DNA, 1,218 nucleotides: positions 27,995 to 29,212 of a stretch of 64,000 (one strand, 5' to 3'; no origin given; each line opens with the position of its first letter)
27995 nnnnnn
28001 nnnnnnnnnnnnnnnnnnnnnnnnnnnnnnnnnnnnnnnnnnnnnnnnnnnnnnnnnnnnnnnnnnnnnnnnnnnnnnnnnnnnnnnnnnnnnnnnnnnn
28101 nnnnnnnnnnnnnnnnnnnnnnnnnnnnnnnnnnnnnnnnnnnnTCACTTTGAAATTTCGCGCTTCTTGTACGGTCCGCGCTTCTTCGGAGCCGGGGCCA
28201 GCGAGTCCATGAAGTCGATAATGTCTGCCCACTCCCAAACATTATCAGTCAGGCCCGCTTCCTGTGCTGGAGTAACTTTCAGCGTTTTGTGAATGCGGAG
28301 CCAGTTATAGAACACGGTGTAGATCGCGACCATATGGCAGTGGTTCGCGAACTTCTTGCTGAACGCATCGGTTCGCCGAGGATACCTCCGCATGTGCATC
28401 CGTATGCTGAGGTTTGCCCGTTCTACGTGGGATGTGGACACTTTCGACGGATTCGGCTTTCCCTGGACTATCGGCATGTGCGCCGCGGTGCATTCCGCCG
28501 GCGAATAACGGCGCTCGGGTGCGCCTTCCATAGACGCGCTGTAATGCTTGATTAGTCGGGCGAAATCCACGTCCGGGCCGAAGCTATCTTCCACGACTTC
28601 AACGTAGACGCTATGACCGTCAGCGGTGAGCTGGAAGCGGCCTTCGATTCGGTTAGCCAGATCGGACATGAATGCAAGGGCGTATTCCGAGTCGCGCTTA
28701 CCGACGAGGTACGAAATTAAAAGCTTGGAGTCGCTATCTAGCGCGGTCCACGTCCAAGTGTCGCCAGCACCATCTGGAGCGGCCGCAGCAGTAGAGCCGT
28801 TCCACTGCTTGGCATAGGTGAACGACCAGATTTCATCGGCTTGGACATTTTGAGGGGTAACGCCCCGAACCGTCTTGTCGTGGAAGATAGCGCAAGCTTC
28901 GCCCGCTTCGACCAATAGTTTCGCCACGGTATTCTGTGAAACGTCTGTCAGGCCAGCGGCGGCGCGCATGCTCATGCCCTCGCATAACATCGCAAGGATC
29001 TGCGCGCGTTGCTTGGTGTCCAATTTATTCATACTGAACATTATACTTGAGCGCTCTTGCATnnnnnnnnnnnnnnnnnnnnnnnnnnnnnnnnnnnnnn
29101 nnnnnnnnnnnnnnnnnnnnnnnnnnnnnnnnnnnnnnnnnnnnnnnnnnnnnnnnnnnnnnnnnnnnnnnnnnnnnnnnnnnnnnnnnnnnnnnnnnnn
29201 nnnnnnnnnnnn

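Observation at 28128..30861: Cargo-carrying IS1-family transposon inserted between two convergent genes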

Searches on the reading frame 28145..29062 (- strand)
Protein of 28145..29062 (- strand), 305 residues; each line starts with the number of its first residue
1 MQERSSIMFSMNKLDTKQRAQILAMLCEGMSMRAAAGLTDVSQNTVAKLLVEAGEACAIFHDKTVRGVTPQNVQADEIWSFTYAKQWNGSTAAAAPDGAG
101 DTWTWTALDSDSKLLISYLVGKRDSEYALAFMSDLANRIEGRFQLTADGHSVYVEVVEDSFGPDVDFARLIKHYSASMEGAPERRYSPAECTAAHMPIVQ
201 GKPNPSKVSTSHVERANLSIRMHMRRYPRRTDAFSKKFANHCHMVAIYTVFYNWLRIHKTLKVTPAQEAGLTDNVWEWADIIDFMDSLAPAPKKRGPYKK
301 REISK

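Call 4: search_protein_families(library=pfam, proteins=[window:28145-29062:-], max_evalue=0.1)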
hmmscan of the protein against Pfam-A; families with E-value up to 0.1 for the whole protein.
window:28145-29062:- (305 aa): 7 families
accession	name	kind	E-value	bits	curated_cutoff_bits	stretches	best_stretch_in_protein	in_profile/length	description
PF03400.19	DDE_Tnp_IS1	-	4.2e-06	27.6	24.1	1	206-248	82-124/131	IS1 transposase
PF13384.12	HTH_23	-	1.2e-05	25.4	24.6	1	15-49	3-37/50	Homeodomain-like domain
PF08281.18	Sigma70_r4_2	-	0.00052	20.1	25.7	1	10-53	7-50/54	Sigma-70, region 4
PF13936.12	HTH_38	-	0.001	19.2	27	1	13-50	4-41/44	Helix-turn-helix domain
PF13610.12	DDE_Tnp_IS240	-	0.0076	16.8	27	1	102-158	18-75/139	DDE domain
PF13542.12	HTH_Tnp_ISL3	-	0.0099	15.8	27.4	1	20-47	18-44/51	Helix-turn-helix domain of transposase family ISL3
PF25213.1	HVO_A0261_N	-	0.078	13.3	35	0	15-50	9-45/86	HVO_A0261 N-terminal domain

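Call 5: search_protein_families(library=ncbifam, proteins=[window:28145-29062:-], max_evalue=0.1)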
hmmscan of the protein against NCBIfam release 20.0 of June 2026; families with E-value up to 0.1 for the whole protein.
window:28145-29062:- (305 aa): 6 families
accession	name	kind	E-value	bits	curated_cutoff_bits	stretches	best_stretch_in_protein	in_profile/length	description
NF033558.1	transpos_IS1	equivalog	4e-18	66.1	100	2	15-159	41-169/199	IS1 family transposase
NF033587.1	transpos_IS6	equivalog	0.0002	21.1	125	1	102-155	84-138/202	IS6 family transposase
NF009188.0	PRK12536.1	subfamily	0.011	15.6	250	1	11-46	136-171/190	RNA polymerase sigma factor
NF006623.1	PRK09191.1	subfamily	0.044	13.5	240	1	8-56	83-131/258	PhyR family response regulator anti-anti-sigma factor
NF033545.0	transpos_IS630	equivalog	0.046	13.2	100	0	19-64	2-48/299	IS630 family transposase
TIGR02937.1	sigma70-ECF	superfamily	0.078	12.6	42.9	0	11-52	115-156/165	sigma-70 family RNA polymerase sigma factor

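Call 7: find_encoding_contigs(protein=window:28145-29062:-, flank=6000, max_places=10)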
Protein window:28145-29062:- (305 aa): no gene with exactly this product is on record in the collection.

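Call 10: find_homologous_proteins(query=window:28145-29062:-, max_evalue=0.00001)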
Query window:28145-29062:- (305 aa): 8000 proteins with E <= 0.00001 among 8000 candidates; the best 120 are listed.
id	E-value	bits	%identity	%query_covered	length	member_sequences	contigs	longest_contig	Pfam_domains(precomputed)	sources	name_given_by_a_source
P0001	1.1e-200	683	100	98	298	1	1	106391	PF13384.13,PF03400.19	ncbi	-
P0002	4.1e-153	527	78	97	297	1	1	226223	PF03400.19,PF13610.13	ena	-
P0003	6.7e-152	523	77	98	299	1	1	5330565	PF03400.19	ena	-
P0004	1.2e-144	499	72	98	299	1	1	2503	PF03400.19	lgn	-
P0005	6.8e-130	450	72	90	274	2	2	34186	PF03400.19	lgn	-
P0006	6.6e-123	428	65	99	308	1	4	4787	PF03400.19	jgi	jgi:IS1 family transposase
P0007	1.7e-120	420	64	96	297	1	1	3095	PF03400.19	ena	-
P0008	4.0e-120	418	62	98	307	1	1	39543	PF03400.19,PF13610.13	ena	-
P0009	5.0e-120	418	63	96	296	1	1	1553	PF03400.19,PF13610.13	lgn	-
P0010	6.1e-120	418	64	96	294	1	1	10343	PF03400.19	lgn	-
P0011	1.6e-119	416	63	97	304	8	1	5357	PF03400.19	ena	-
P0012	2.6e-119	416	65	97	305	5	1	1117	PF03400.19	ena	-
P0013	2.8e-119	416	63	95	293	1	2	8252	PF03400.19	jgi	-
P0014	5.2e-119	415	62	99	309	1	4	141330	PF03400.19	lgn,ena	-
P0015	6.2e-119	414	61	96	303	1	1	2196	PF03400.19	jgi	jgi:IS1 family transposase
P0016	7.1e-119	414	64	96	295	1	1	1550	PF03400.19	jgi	jgi:IS1 family transposase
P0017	7.9e-119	414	64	97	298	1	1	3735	PF03400.19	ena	-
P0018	8.5e-119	414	61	99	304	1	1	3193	PF03400.19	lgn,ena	-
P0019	9.2e-119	414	65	95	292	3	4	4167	PF03400.19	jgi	-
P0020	9.3e-119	414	62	97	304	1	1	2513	PF03400.19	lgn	-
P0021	1.1e-118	414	65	95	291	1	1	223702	PF03400.19,PF13610.13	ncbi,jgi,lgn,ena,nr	ncbi:MAG: DDE-type integrase/transposase/recombinase [Alphaproteobacteria bacterium]|nr:DDE-type int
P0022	1.2e-118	414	61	96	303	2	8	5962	PF03400.19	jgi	jgi:IS1 family transposase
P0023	1.4e-118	413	61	96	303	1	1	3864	PF03400.19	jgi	jgi:IS1 family transposase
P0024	1.5e-118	413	64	96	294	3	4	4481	PF03400.19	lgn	-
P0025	1.5e-118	413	63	96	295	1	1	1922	PF03400.19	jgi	jgi:IS1 family transposase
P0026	2.8e-118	412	63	95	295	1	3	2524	PF03400.19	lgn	-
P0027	3.1e-118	412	62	96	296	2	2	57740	PF03400.19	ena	-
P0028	7.0e-118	411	63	96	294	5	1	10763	PF03400.19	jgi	-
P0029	7.3e-118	411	63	96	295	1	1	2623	PF03400.19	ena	-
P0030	7.7e-118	411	62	98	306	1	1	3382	PF03400.19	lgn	-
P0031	1.0e-117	410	64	95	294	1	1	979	PF03400.19,PF13610.13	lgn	-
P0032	1.2e-117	410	63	96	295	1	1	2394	PF03400.19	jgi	jgi:IS1 family transposase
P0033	1.3e-117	410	62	93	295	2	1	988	PF03400.19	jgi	jgi:IS1 family transposase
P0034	2.9e-117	409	64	95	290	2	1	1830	PF03400.19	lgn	-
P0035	3.3e-117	409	62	97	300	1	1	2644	PF03400.19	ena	-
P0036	5.0e-117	408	62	96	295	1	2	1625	PF03400.19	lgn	-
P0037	5.3e-117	408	63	95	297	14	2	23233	PF03400.19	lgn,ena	-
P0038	1.0e-116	407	62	99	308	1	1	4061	PF03400.19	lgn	-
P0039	1.1e-116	407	63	95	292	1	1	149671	PF03400.19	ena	-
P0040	1.3e-116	407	62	95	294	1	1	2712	PF03400.19,PF13936.13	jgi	jgi:IS1 family transposase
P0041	1.7e-116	406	63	95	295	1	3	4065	PF03400.19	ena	-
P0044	2.6e-116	406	62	98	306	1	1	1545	PF03400.19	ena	-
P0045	3.1e-116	406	63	95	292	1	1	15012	PF03400.19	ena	-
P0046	3.2e-116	406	81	73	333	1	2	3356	PF03400.19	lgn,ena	-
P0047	3.5e-116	405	61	96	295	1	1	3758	PF13384.13,PF03400.19,PF13936.13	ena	-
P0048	5.9e-116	405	63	95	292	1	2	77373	PF03400.19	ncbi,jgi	-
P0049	6.4e-116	405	63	95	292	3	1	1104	PF03400.19,PF13936.13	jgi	jgi:IS1 family transposase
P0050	6.8e-116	404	62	95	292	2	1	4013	PF03400.19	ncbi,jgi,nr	ncbi:MAG TPA: IS1 family transposase [Pseudorhizobium sp.]|jgi:IS1 family transposase|nr:IS1 family 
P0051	9.4e-116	404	60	98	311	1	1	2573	PF03400.19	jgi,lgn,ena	-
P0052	1.1e-115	404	61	99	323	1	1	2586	PF03400.19,PF13936.13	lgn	-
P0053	1.2e-115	404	62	95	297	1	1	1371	PF03400.19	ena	-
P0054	1.4e-115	403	61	96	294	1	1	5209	PF03400.19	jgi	jgi:IS1 family transposase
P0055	1.4e-115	403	60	98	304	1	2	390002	PF03400.19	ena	-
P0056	1.5e-115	403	63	95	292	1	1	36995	PF03400.19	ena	-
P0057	1.6e-115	403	62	96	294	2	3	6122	PF03400.19,PF13610.13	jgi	jgi:IS1 family transposase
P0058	1.9e-115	403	64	95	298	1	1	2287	PF03400.19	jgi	jgi:IS1 family transposase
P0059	1.9e-115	403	63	96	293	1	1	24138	PF03400.19,PF13936.13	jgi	jgi:IS1 family transposase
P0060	2.6e-115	403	60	97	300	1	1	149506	PF03400.19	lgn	-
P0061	2.7e-115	403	63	95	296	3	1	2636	PF03400.19,PF13936.13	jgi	jgi:IS1 family transposase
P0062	3.2e-115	402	62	96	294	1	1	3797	PF03400.19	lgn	-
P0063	3.3e-115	402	62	97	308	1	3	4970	PF03400.19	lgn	-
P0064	3.4e-115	402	63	97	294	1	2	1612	PF03400.19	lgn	-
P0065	5.4e-115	402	63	95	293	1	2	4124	PF03400.19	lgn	-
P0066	5.5e-115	402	63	95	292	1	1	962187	PF03400.19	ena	-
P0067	5.8e-115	401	61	99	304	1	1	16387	PF03400.19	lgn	-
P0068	6.0e-115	401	61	96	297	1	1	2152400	PF03400.19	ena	-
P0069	7.1e-115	401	62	95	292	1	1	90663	PF03400.19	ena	-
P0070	8.1e-115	401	62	95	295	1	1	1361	PF03400.19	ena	-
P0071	9.6e-115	401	62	96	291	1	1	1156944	PF03400.19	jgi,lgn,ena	-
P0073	1.1e-114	401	62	96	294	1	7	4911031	PF03400.19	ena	-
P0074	1.2e-114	400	61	97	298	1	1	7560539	PF03400.19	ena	-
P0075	1.2e-114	400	59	99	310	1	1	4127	PF03400.19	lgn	-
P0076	1.4e-114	400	62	96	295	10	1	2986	PF03400.19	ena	-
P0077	1.4e-114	400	59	99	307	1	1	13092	PF03400.19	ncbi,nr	ncbi:MAG: DDE-type integrase/transposase/recombinase [Rhizobiales bacterium]|nr:DDE-type integrase/t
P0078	1.5e-114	400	62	95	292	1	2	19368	PF03400.19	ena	-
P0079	1.6e-114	400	61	95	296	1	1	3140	PF03400.19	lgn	-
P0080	1.9e-114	400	60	96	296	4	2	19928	PF03400.19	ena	-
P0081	1.9e-114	400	61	96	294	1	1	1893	PF03400.19,PF13936.13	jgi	jgi:IS1 family transposase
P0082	1.9e-114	400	60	98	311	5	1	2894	PF03400.19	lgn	-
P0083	2.0e-114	400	61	95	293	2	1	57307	PF03400.19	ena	-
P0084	2.0e-114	400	62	95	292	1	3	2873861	PF03400.19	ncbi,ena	-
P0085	2.1e-114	400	59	96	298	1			PF03400.19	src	-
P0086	2.2e-114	400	59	97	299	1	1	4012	PF13384.13,PF03400.19,PF13936.13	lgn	-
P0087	2.6e-114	399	62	95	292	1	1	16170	PF03400.19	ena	-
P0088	2.8e-114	399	61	98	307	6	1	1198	PF03400.19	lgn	-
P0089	2.8e-114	399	62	95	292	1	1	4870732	PF03400.19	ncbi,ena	-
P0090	2.9e-114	399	61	99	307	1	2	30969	PF03400.19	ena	-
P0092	3.3e-114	399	61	96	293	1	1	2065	PF03400.19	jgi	jgi:IS1 family transposase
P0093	3.4e-114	399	62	97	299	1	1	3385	PF03400.19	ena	-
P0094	3.5e-114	399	60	98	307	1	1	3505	PF03400.19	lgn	-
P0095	3.7e-114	399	60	96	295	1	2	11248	PF03400.19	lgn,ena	-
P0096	3.9e-114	399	61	96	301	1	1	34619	PF03400.19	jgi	jgi:IS1 family transposase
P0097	3.9e-114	399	61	99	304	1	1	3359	PF03400.19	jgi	-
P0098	3.9e-114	399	61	95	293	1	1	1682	PF03400.19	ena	-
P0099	4.3e-114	399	61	96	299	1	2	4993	PF03400.19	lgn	-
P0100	4.4e-114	399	61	96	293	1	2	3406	PF13384.13,PF03400.19,PF13936.13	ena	-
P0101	4.7e-114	398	62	95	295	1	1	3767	PF03400.19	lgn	-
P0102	5.3e-114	398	61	96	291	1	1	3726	PF13384.13,PF03400.19,PF13936.13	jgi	jgi:IS1 family transposase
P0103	5.5e-114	398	59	98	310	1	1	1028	PF03400.19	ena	-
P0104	6.3e-114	398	60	100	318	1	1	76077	PF03400.19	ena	-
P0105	6.3e-114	398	61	95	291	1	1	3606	PF03400.19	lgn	-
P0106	6.5e-114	398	60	97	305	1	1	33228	PF03400.19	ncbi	-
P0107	7.1e-114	398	59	99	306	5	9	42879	PF03400.19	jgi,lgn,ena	-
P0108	7.2e-114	398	62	95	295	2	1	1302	PF03400.19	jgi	jgi:IS1 family transposase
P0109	7.5e-114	398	62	95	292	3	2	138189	PF03400.19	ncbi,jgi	-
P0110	7.6e-114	398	62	95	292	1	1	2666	PF03400.19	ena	-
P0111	8.1e-114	398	63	93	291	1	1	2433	PF03400.19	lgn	-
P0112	9.4e-114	397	60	96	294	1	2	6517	PF03400.19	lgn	-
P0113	9.4e-114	397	61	97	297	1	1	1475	PF03400.19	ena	-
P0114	9.6e-114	397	60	99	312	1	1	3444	PF03400.19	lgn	-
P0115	9.7e-114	397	63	95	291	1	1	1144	PF03400.19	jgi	jgi:IS1 family transposase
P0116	9.9e-114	397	61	96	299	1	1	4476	PF03400.19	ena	-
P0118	1.2e-113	397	61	97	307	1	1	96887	PF03400.19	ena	-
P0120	1.4e-113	397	60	96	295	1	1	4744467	PF03400.19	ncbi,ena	-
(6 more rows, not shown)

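Call 12: find_encoding_contigs(protein=P0001, flank=8000, max_places=6)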
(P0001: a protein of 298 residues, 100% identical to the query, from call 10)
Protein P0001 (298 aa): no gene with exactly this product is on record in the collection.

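Call 13: find_encoding_contigs(protein=P0002, flank=8000, max_places=6)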
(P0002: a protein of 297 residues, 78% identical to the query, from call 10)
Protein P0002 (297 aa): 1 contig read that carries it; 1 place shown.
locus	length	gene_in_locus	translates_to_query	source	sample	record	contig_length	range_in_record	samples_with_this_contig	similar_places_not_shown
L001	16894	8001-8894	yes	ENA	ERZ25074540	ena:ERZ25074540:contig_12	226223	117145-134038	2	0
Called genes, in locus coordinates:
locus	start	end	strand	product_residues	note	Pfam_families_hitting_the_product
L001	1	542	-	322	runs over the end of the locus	PF00106:adh_short, PF01370:Epimerase (weak), PF08659:KR, PF13561:adh_short_C2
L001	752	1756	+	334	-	PF12625:Arabinose_bd, PF12833:HTH_18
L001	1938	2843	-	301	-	PF00296:Bac_luciferase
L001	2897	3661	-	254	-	PF00106:adh_short, PF08659:KR (faint), PF13561:adh_short_C2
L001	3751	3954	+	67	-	-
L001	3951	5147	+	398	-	PF01306:LacY_symp (weak), PF03825:Nuc_H_symport, PF07690:MFS_1, PF12832:MFS_1_like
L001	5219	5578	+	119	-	PF00144:Beta-lactamase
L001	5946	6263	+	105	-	-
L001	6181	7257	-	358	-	PF06114:Peptidase_M78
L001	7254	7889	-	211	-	-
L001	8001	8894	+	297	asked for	PF03400:DDE_Tnp_IS1 (faint), PF13610:DDE_Tnp_IS240 (faint)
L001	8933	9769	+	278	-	PF00144:Beta-lactamase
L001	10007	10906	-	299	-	PF00270:DEAD (weak), PF04851:ResIII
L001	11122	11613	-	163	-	-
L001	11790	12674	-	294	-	PF00582:Usp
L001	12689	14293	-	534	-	PF00916:Sulfate_transp, PF01740:STAS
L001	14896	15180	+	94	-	PF13442:Cytochrome_CBB3 (weak)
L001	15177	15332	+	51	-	-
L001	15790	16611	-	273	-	PF00378:ECH_1, PF16113:ECH_2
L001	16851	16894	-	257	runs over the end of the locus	-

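Call 14: find_encoding_contigs(protein=P0003, flank=8000, max_places=6)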
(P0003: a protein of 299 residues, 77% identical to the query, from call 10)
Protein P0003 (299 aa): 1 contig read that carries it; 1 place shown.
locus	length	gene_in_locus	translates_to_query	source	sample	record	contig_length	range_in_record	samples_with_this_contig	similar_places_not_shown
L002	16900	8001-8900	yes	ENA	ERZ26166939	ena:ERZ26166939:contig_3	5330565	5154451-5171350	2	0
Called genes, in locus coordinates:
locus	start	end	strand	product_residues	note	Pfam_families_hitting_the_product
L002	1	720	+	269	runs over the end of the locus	-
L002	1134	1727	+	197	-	PF00589:Phage_integrase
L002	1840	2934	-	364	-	PF03235:GmrSD_N, PF01844:HNH, PF14279:HNH_5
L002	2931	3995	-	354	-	PF13651:EcoRI_methylase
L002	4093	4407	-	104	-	PF13560:HTH_31 (weak)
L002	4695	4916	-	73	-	-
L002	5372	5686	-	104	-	-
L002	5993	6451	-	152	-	-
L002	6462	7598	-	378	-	PF01381:HTH_3, PF12844:HTH_19 (faint), PF13560:HTH_31 (faint)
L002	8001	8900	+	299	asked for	PF03400:DDE_Tnp_IS1 (faint)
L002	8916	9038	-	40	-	-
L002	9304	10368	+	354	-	-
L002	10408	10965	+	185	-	-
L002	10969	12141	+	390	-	-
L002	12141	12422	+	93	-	-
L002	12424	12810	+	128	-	PF18925:DUF5675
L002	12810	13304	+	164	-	-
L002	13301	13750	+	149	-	-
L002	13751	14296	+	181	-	PF20557:DnaT_2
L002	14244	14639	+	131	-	-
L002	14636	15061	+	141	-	PF13554:Phage_tail_terminator_5 (weak)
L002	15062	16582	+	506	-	PF18906:Phage_tube_2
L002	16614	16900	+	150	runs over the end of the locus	-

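Call 22: search_protein_families(library=pfam, proteins=[L001:7254-7937:-, L001:6181-7257:-, L001:5946-6263:+, L002:7605-7901:-, L002:6462-7598:-, L002:5993-6451:-, L002:5760-5996:+], max_evalue=0.1)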
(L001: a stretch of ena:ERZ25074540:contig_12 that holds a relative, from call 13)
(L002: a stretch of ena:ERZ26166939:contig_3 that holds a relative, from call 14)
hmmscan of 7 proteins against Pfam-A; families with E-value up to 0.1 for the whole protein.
L001:7254-7937:- (227 aa): 2 families
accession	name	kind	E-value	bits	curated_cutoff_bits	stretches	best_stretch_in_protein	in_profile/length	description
PF11647.13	MLD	-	0.069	13.7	35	0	44-91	18-67/81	Membrane Localization Domain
PF10057.14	MpsC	-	0.081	13.4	23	0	69-116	9-56/111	Na+-translocating membrane potential-generating system (MpsC)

L001:6181-7257:- (358 aa): 7 families
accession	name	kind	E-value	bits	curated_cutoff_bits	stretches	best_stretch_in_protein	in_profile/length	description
PF06114.19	Peptidase_M78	-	3.7e-17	62.7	22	1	181-269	24-121/123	IrrE N-terminal-like domain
PF01381.28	HTH_3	-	6.7e-05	23.3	23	1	11-61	4-53/55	Helix-turn-helix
PF12844.13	HTH_19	-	0.00032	21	30.2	1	5-50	1-45/64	Helix-turn-helix domain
PF13560.12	HTH_31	-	0.00035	21.3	27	1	11-59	9-57/64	Helix-turn-helix domain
PF13443.12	HTH_26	-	0.0092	16.7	22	1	15-57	9-51/63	Cro/C1-type HTH DNA-binding domain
PF20573.4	DUF6782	-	0.029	14.1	27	1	186-210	78-102/241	Putative metallopeptidase family (DUF6782)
PF13413.12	HTH_25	-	0.081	13.2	24.6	0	11-46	5-40/62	Helix-turn-helix domain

L001:5946-6263:+ (105 aa): 0 families

L002:7605-7901:- (98 aa): 2 families
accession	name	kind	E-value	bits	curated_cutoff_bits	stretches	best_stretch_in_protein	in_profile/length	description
PF05015.19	HigB-like_toxin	-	1.3e-09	38.8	27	1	23-82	21-80/91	RelE-like toxin of type II toxin-antitoxin system HigB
PF24732.2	ParE_like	-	0.00086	19.7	24.4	1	52-84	16-53/67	ParE-like toxin domain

L002:6462-7598:- (378 aa): 7 families
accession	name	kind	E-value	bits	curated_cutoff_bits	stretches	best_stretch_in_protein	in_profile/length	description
PF01381.28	HTH_3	-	2.1e-10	40.9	23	1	17-71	1-55/55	Helix-turn-helix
PF13560.12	HTH_31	-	2.8e-08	34.4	27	1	22-68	11-58/64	Helix-turn-helix domain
PF12844.13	HTH_19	-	1.4e-05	25.4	30.2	1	14-73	1-60/64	Helix-turn-helix domain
PF06114.19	Peptidase_M78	-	5.7e-05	23.4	22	1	213-319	8-105/123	IrrE N-terminal-like domain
PF12802.13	MarR_2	-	0.0078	16.8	27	0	27-46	22-41/61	MarR family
PF13744.12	HTH_37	-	0.039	14.2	27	0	15-49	21-55/80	Helix-turn-helix domain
PF13443.12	HTH_26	-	0.073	13.8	22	0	17-66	2-52/63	Cro/C1-type HTH DNA-binding domain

L002:5993-6451:- (152 aa): 0 families

L002:5760-5996:+ (78 aa): 2 families
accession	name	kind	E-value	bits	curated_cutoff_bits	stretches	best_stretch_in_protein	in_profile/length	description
PF13565.12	HTH_32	-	0.049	14.6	33.7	1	47-74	21-47/73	Homeodomain-like domain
PF13936.12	HTH_38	-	0.053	13.7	27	1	55-71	3-19/44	Helix-turn-helix domain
